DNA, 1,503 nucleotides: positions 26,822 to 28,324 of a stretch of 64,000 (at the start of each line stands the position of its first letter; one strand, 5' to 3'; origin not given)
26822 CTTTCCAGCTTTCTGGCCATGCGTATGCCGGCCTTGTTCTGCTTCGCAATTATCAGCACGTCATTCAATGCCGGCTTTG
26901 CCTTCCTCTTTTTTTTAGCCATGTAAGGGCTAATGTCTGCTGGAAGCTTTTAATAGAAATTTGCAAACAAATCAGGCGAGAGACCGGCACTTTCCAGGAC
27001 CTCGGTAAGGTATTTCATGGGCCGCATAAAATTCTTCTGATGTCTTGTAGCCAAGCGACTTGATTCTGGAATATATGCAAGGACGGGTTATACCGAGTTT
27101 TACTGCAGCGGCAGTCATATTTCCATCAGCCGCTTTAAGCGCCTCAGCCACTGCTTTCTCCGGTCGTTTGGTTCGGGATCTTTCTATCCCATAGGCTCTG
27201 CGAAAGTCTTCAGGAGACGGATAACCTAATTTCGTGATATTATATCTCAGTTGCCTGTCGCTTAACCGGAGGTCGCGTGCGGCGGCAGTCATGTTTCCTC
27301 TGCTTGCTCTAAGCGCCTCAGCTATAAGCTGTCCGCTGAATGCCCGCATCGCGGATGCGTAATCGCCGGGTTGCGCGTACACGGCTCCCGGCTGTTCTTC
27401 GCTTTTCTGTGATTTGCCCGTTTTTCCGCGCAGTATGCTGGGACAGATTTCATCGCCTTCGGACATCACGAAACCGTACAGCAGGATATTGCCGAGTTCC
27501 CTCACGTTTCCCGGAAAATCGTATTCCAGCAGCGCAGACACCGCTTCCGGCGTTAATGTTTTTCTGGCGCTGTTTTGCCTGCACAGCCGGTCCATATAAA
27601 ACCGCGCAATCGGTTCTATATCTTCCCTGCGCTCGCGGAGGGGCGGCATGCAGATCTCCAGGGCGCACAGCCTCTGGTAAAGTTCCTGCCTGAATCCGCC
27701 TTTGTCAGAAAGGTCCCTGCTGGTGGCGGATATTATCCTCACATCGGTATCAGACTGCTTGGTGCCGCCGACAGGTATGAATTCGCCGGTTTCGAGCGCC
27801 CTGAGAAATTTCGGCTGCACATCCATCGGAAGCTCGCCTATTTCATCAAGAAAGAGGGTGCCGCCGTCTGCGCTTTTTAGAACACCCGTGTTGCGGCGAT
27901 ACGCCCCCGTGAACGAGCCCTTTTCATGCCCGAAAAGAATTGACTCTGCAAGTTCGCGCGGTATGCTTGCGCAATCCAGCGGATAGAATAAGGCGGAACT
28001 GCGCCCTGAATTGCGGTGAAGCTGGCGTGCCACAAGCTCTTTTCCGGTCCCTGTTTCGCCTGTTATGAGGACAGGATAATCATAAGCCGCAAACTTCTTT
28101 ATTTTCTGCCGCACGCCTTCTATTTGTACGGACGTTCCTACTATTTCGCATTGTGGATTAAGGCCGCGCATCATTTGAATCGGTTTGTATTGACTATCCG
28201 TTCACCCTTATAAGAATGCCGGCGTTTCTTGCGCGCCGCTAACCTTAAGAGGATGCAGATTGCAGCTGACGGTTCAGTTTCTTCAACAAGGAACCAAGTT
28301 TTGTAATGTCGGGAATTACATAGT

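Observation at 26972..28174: Bacterial-type sigma54 enhancer-binding AAA+ protein in an archaeal context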

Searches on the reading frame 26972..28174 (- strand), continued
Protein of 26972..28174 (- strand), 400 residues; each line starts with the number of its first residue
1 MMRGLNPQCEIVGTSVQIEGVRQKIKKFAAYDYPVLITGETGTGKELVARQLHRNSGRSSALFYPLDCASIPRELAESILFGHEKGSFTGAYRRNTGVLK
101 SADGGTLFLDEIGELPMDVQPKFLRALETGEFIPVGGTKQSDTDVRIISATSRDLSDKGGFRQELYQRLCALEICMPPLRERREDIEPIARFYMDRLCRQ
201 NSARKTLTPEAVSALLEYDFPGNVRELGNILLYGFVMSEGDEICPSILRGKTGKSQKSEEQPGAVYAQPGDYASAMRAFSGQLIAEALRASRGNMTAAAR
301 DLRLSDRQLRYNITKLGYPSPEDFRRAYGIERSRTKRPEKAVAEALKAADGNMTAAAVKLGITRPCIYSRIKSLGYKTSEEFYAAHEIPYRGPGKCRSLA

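Call 74: find_related_loci(query=A2, collection=metagenome_contigs, flank=8000)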
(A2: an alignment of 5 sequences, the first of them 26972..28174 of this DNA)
Query A2 (400 aa) in metagenome_contigs; peptide patterns used: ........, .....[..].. (x = any residue, [..] = any of these).
600 stretches matched a pattern (row limit reached: there are more); 589 encode a relative of the query (tblastn E <= 1e-3); the best 80 are kept; 80 distinct loci.
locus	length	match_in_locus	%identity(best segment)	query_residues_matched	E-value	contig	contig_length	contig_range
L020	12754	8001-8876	44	11-304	3e-70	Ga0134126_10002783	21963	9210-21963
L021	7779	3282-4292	40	11-336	8e-69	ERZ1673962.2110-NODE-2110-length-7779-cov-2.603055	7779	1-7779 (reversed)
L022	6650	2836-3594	47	6-247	5e-68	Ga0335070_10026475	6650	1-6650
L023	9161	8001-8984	41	11-321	1e-67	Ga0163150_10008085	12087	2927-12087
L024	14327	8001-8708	50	9-240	2e-67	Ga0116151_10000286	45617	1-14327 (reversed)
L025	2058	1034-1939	42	11-377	3e-69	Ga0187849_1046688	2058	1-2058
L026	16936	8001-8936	41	10-321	5e-67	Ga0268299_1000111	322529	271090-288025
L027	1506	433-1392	41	3-317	2e-70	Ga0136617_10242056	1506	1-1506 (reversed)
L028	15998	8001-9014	40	11-322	2e-66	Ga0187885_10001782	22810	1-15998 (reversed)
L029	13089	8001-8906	41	11-317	7e-66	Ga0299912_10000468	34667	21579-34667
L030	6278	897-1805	43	10-315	3e-66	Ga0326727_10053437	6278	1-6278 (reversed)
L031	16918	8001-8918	41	11-319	2e-65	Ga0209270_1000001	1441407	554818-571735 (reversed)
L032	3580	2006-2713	48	10-241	2e-65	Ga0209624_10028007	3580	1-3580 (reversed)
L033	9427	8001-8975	41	10-322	1e-65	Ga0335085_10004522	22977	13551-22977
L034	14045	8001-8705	49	10-239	2e-65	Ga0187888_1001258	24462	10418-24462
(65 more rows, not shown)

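Call 76: find_related_loci(query=window:26972-28174:-, collection=viral_contigs, flank=8000)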
Query window:26972-28174:- (400 aa) in viral_contigs; peptide patterns used: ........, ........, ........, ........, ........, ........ (x = any residue, [..] = any of these).
4 stretches matched a pattern, but none encodes a relative of the query by tblastn (E <= 1e-3).

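Call 77: search_dna_similar(query=window:26972-28174:-, collection=plasmids, mode=protein, max_rows=10)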
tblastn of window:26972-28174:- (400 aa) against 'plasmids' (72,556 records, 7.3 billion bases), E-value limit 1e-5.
Records with a match: 2686; places in all: 4668; records where one place covers at least 80% of the query: 132.
Best place of each record, by identity: <60% 2686.
By first word of the organism name: Klebsiella 338; Rhizobium 216; Salmonella 207; Enterococcus 178; Sinorhizobium 165; Ralstonia 138; Burkholderia 131; Pantoea 106; Enterobacter 100; Escherichia 73; and 215 more.
By predicted mobility (MOB-suite, as given by PLSDB): non-mobilizable 1144; conjugative 1059; mobilizable 483.
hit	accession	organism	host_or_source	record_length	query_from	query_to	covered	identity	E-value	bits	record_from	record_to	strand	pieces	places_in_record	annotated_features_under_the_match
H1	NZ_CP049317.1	Caballeronia sp. SBC2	whole organism,soil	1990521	6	389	96%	36.1%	8e-57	207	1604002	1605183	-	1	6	none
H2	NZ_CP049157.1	Caballeronia sp. SBC1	whole organism,soil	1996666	6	389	96%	36.1%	8e-57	207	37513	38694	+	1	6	none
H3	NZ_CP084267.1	Caballeronia sp. Lep1P3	Leptoglossus zonatus,Cell culture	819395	11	340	83%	41.3%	1e-58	213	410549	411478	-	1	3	sigma-54 dependent transcriptional regulator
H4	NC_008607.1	Pelobacter propionicus DSM 2379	-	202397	11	321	78%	43.8%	1e-68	242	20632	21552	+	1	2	sigma-54 dependent transcriptional regulator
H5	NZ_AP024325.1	Caballeronia sp. NK8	-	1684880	11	341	83%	40.9%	7e-59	214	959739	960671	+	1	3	none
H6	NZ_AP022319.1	Burkholderia sp. THE68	Togo hemipterus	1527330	11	341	83%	40.9%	8e-59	214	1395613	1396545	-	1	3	none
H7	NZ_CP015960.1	Paraburkholderia caribensis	Mimosa,single cell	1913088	10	362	88%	38.2%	1e-53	199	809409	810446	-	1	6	none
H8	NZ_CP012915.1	Azospirillum brasilense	Digitaria eriantha,microbe,root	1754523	9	377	92%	36.4%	3e-49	186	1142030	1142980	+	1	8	none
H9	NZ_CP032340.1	Azospirillum brasilense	soil sample,Agricultural field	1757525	9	377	92%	36.4%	3e-49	186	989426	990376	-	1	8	none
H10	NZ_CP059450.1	Azospirillum brasilense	Prokaryotes,soil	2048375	9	377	92%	36.4%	3e-49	186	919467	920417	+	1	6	none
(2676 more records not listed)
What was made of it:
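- No relatives were found on viral contigs and no close relatives (all below 60% identity) on plasmids (calls 76, 77).
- Tried and rejected: Viral contigs and plasmids hold no close relatives (calls 76, 77).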

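Call 87: search_protein_families(library=pfam, proteins=[P0240, P0236, P0243, P0241, P0242, P0247, P0227, P0006], max_evalue=0.05)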
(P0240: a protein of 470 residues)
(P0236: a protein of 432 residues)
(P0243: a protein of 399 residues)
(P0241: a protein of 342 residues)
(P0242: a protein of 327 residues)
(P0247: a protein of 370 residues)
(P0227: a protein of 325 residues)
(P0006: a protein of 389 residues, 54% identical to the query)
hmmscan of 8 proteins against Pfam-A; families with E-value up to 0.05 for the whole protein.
P0240 (470 aa): 13 families
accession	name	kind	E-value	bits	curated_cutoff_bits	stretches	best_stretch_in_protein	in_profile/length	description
PF00158.32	Sigma54_activat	-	2.2e-57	193.8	20.2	1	9-173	1-167/168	Sigma-54 interaction domain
PF25601.1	AAA_lid_14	-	1e-15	57.8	27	1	179-260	1-83/87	AAA+ ATPase lid domain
PF14532.12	Sigma54_activ_2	-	5.7e-12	46.5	25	1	10-178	1-138/138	Sigma-54 interaction domain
PF07728.20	AAA_5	-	1.1e-07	32.3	22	1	33-162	2-133/139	AAA domain (dynein-related subfamily)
PF01078.27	Mg_chelatase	-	2.6e-05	24.2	20.3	1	26-130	18-135/207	Magnesium chelatase, subunit ChlI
PF07724.20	AAA_2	-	4.9e-05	23.9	27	1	33-135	6-109/166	AAA domain (Cdc48 subfamily)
PF00004.35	AAA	-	0.00054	20.8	21.2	1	33-161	1-120/131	ATPase family associated with various cellular activities (AAA)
PF12775.13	AAA_7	-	0.0033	17.4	25.8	1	30-70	33-73/181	P-loop containing dynein motor region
PF00493.29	MCM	-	0.0042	16.7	23.3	1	30-127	57-147/224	MCM P-loop domain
PF13191.12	AAA_16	-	0.013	16.4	32.6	1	9-85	2-85/167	AAA ATPase domain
PF02954.25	HTH_8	-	0.033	14.3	22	0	401-428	10-37/42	Bacterial regulatory protein, Fis family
PF20720.3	nSTAND3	-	0.04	14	27.2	0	31-65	18-52/155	Novel STAND NTPase 3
PF05081.17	AcMNPV_P18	-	0.047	13.9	25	0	400-446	33-79/157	Autographa californica nuclear polyhedrosis virus (AcMNPV), P18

P0236 (432 aa): 16 families
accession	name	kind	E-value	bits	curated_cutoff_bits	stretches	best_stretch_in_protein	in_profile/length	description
PF00158.32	Sigma54_activat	-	3.5e-57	193.2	20.2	1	9-172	1-167/168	Sigma-54 interaction domain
PF14532.12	Sigma54_activ_2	-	2.8e-18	66.9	25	1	10-177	1-138/138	Sigma-54 interaction domain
PF25601.1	AAA_lid_14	-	1.7e-15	57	27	1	178-250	1-74/87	AAA+ ATPase lid domain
PF07724.20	AAA_2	-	1.2e-09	38.8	27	1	32-132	5-106/166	AAA domain (Cdc48 subfamily)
PF07728.20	AAA_5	-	3.3e-08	34.1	22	1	33-151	2-123/139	AAA domain (dynein-related subfamily)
PF02954.25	HTH_8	-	6.3e-06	26.3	22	1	376-406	12-42/42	Bacterial regulatory protein, Fis family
PF00004.35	AAA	-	1.7e-05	25.7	21.2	1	33-150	1-109/131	ATPase family associated with various cellular activities (AAA)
PF13191.12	AAA_16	-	1.9e-05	25.6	32.6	1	9-69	2-63/167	AAA ATPase domain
PF12775.13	AAA_7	-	0.00015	21.8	25.8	1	23-71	26-74/181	P-loop containing dynein motor region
PF13556.12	HTH_30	-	0.00026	21.2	27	0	381-405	11-35/59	PucR C-terminal helix-turn-helix domain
PF13401.12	AAA_22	-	0.0015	19.3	27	1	29-114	4-97/130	AAA domain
PF01078.27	Mg_chelatase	-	0.0018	18.1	20.3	0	89-150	94-157/207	Magnesium chelatase, subunit ChlI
PF13384.12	HTH_23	-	0.0032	17.7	24.6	0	373-406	9-41/50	Homeodomain-like domain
PF13551.12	HTH_29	-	0.0035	17.8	28.1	0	373-406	3-36/64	Winged helix-turn helix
PF00931.28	NB-ARC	-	0.039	13.7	23.5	0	15-61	4-49/248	NB-ARC domain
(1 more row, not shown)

P0243 (399 aa): 18 families
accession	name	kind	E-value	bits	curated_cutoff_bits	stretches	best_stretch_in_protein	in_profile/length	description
PF00158.32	Sigma54_activat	-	3.8e-54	183.3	20.2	1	11-170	2-164/168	Sigma-54 interaction domain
PF02954.25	HTH_8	-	8.7e-17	61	22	2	285-322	4-41/42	Bacterial regulatory protein, Fis family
PF14532.12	Sigma54_activ_2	-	7.8e-16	59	25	1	12-178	2-138/138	Sigma-54 interaction domain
PF25601.1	AAA_lid_14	-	1.9e-14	53.7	27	1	179-258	1-81/87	AAA+ ATPase lid domain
PF07728.20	AAA_5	-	6.2e-09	36.4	22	1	33-167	1-138/139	AAA domain (dynein-related subfamily)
PF13556.12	HTH_30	-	3.1e-06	27.3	27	1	292-322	5-35/59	PucR C-terminal helix-turn-helix domain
PF13518.12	HTH_28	-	4.9e-06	27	25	1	339-374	2-36/52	Helix-turn-helix domain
PF00004.35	AAA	-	1.6e-05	25.8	21.2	1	34-161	1-119/131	ATPase family associated with various cellular activities (AAA)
PF07724.20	AAA_2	-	4.3e-05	24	27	1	34-158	6-131/166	AAA domain (Cdc48 subfamily)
PF13551.12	HTH_29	-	6.7e-05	23.4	28.1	1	351-378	13-40/64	Winged helix-turn helix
PF13384.12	HTH_23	-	8.1e-05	22.8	24.6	0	289-314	8-32/50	Homeodomain-like domain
PF00126.33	HTH_1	-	0.00014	22.2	26.6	0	350-371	13-34/60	Bacterial regulatory helix-turn-helix protein, lysR family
PF12728.13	HTH_17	-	0.0023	18.6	27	0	355-383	6-39/51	Helix-turn-helix domain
PF12775.13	AAA_7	-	0.0065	16.5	25.8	1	25-69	27-71/181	P-loop containing dynein motor region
PF01078.27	Mg_chelatase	-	0.0076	16.1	20.3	0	92-149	96-155/207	Magnesium chelatase, subunit ChlI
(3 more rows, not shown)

P0241 (342 aa): 10 families
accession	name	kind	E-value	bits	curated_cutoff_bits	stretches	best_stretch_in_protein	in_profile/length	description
PF00158.32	Sigma54_activat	-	1.3e-58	197.9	20.2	1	10-173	1-167/168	Sigma-54 interaction domain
PF14532.12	Sigma54_activ_2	-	1.6e-19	71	25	1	11-178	1-138/138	Sigma-54 interaction domain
PF25601.1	AAA_lid_14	-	1.6e-18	66.8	27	1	179-259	1-82/87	AAA+ ATPase lid domain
PF07728.20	AAA_5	-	2.8e-06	27.8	22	1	34-167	2-138/139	AAA domain (dynein-related subfamily)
PF01078.27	Mg_chelatase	-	0.00016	21.6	20.3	0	92-159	96-165/207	Magnesium chelatase, subunit ChlI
PF00004.35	AAA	-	0.00062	20.7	21.2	1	34-118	1-73/131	ATPase family associated with various cellular activities (AAA)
PF00493.29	MCM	-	0.008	15.7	23.3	1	22-130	46-149/224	MCM P-loop domain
PF02954.25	HTH_8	-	0.0088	16.2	22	1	290-321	5-36/42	Bacterial regulatory protein, Fis family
PF13401.12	AAA_22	-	0.01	16.6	27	1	33-67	7-41/130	AAA domain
PF13191.12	AAA_16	-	0.016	16.1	32.6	1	11-67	3-60/167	AAA ATPase domain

P0242 (327 aa): 9 families
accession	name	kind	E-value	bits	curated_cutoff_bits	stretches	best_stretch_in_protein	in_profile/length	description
PF00158.32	Sigma54_activat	-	1.7e-58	197.4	20.2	1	10-173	1-167/168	Sigma-54 interaction domain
PF25601.1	AAA_lid_14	-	1.1e-19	70.4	27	1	179-257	1-80/87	AAA+ ATPase lid domain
PF14532.12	Sigma54_activ_2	-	1.8e-14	54.6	25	1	11-178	1-138/138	Sigma-54 interaction domain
PF07728.20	AAA_5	-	1.6e-07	31.8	22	1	33-165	1-136/139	AAA domain (dynein-related subfamily)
PF02954.25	HTH_8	-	1.3e-05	25.3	22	1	280-307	9-36/42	Bacterial regulatory protein, Fis family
PF01078.27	Mg_chelatase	-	0.00078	19.3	20.3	0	89-151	93-157/207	Magnesium chelatase, subunit ChlI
PF00004.35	AAA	-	0.0082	17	21.2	1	34-118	1-73/131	ATPase family associated with various cellular activities (AAA)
PF13518.12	HTH_28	-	0.012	16.2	25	0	278-310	3-33/52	Helix-turn-helix domain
PF13191.12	AAA_16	-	0.044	14.7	32.6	0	33-68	26-61/167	AAA ATPase domain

P0247 (370 aa): 9 families
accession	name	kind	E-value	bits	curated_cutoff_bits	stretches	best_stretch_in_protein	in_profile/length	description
PF00158.32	Sigma54_activat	-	3.8e-61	206.1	20.2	1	25-188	2-167/168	Sigma-54 interaction domain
PF25601.1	AAA_lid_14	-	5.3e-18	65.1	27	1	194-273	1-81/87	AAA+ ATPase lid domain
PF14532.12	Sigma54_activ_2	-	1.8e-16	61.1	25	1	25-193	1-138/138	Sigma-54 interaction domain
PF07728.20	AAA_5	-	9.9e-11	42.2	22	1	48-182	2-138/139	AAA domain (dynein-related subfamily)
PF00004.35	AAA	-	1.1e-05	26.3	21.2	1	48-173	1-117/131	ATPase family associated with various cellular activities (AAA)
PF01078.27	Mg_chelatase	-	6.9e-05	22.8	20.3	1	103-170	93-162/207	Magnesium chelatase, subunit ChlI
PF07724.20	AAA_2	-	0.0002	21.9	27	1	47-174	5-132/166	AAA domain (Cdc48 subfamily)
PF13191.12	AAA_16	-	0.0023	18.9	32.6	1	29-84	7-63/167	AAA ATPase domain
PF00493.29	MCM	-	0.016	14.7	23.3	1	45-143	57-148/224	MCM P-loop domain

P0227 (325 aa): 9 families
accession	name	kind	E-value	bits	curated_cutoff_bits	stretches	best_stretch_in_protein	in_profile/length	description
PF00158.32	Sigma54_activat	-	6.6e-54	182.5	20.2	1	9-173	1-168/168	Sigma-54 interaction domain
PF14532.12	Sigma54_activ_2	-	2.8e-20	73.4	25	1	10-177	1-138/138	Sigma-54 interaction domain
PF25601.1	AAA_lid_14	-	8e-19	67.7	27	1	178-248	1-73/87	AAA+ ATPase lid domain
PF07728.20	AAA_5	-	1.4e-09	38.5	22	1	32-167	1-139/139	AAA domain (dynein-related subfamily)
PF07724.20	AAA_2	-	2.8e-05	24.7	27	1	33-150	6-124/166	AAA domain (Cdc48 subfamily)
PF02954.25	HTH_8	-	0.0039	17.3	22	1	279-300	12-33/42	Bacterial regulatory protein, Fis family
PF13191.12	AAA_16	-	0.024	15.6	32.6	0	14-99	7-96/167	AAA ATPase domain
PF13401.12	AAA_22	-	0.025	15.3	27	0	33-82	8-59/130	AAA domain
PF00004.35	AAA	-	0.026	15.4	21.2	0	33-159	1-118/131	ATPase family associated with various cellular activities (AAA)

P0006 (389 aa): 8 families
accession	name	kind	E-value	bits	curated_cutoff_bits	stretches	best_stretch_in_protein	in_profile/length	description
PF00158.32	Sigma54_activat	-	1.1e-55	188.3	20.2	1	13-175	2-167/168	Sigma-54 interaction domain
PF14532.12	Sigma54_activ_2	-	1.4e-19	71.2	25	1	13-180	1-138/138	Sigma-54 interaction domain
PF25601.1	AAA_lid_14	-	3.2e-19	69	27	1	181-263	1-84/87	AAA+ ATPase lid domain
PF07728.20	AAA_5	-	1.7e-07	31.8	22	1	35-169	1-138/139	AAA domain (dynein-related subfamily)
PF02954.25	HTH_8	-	6.3e-06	26.3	22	0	274-311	3-40/42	Bacterial regulatory protein, Fis family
PF12775.13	AAA_7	-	0.0056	16.7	25.8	1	23-55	23-55/181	P-loop containing dynein motor region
PF13191.12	AAA_16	-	0.0068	17.4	32.6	1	12-74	2-64/167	AAA ATPase domain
PF07724.20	AAA_2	-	0.014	15.9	27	1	36-154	6-124/166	AAA domain (Cdc48 subfamily)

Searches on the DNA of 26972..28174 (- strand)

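Call 59: search_rna_families(sources=[L010, L016, L017, L018, L014, L011, L007], threshold=gathering)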
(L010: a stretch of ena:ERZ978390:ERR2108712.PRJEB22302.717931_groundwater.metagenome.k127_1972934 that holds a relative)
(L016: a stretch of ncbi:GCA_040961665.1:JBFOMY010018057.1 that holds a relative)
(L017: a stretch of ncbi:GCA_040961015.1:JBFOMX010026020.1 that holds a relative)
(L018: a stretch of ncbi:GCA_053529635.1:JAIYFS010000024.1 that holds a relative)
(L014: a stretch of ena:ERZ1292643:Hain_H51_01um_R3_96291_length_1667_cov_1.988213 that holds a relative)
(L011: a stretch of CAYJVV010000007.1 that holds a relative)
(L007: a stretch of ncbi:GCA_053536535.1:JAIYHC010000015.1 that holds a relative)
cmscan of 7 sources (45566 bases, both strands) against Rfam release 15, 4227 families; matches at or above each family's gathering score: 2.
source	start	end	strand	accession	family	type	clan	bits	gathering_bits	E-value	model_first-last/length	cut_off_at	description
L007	5298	5442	+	RF00005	tRNA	Gene; tRNA;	CL00001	60.4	29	1e-10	1-71/71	no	tRNA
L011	7672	7743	+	RF00005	tRNA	Gene; tRNA;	CL00001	31.4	29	0.0093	1-71/71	no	tRNA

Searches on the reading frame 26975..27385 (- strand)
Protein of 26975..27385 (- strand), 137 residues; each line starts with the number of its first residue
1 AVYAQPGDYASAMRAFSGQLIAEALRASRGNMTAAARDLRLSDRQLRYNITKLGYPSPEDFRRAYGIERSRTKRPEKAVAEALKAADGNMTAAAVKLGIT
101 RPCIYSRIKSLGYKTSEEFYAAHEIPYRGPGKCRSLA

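Call 42: find_homologous_proteins(query=window:26975-27385:-, max_evalue=0.001)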
Query seq(137 aa): 152 candidates shared short words with the query, none scored E <= 0.001.
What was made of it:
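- Tried and rejected: A word-indexed search with the C-terminal 137 aa returned no hit at all (call 42).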
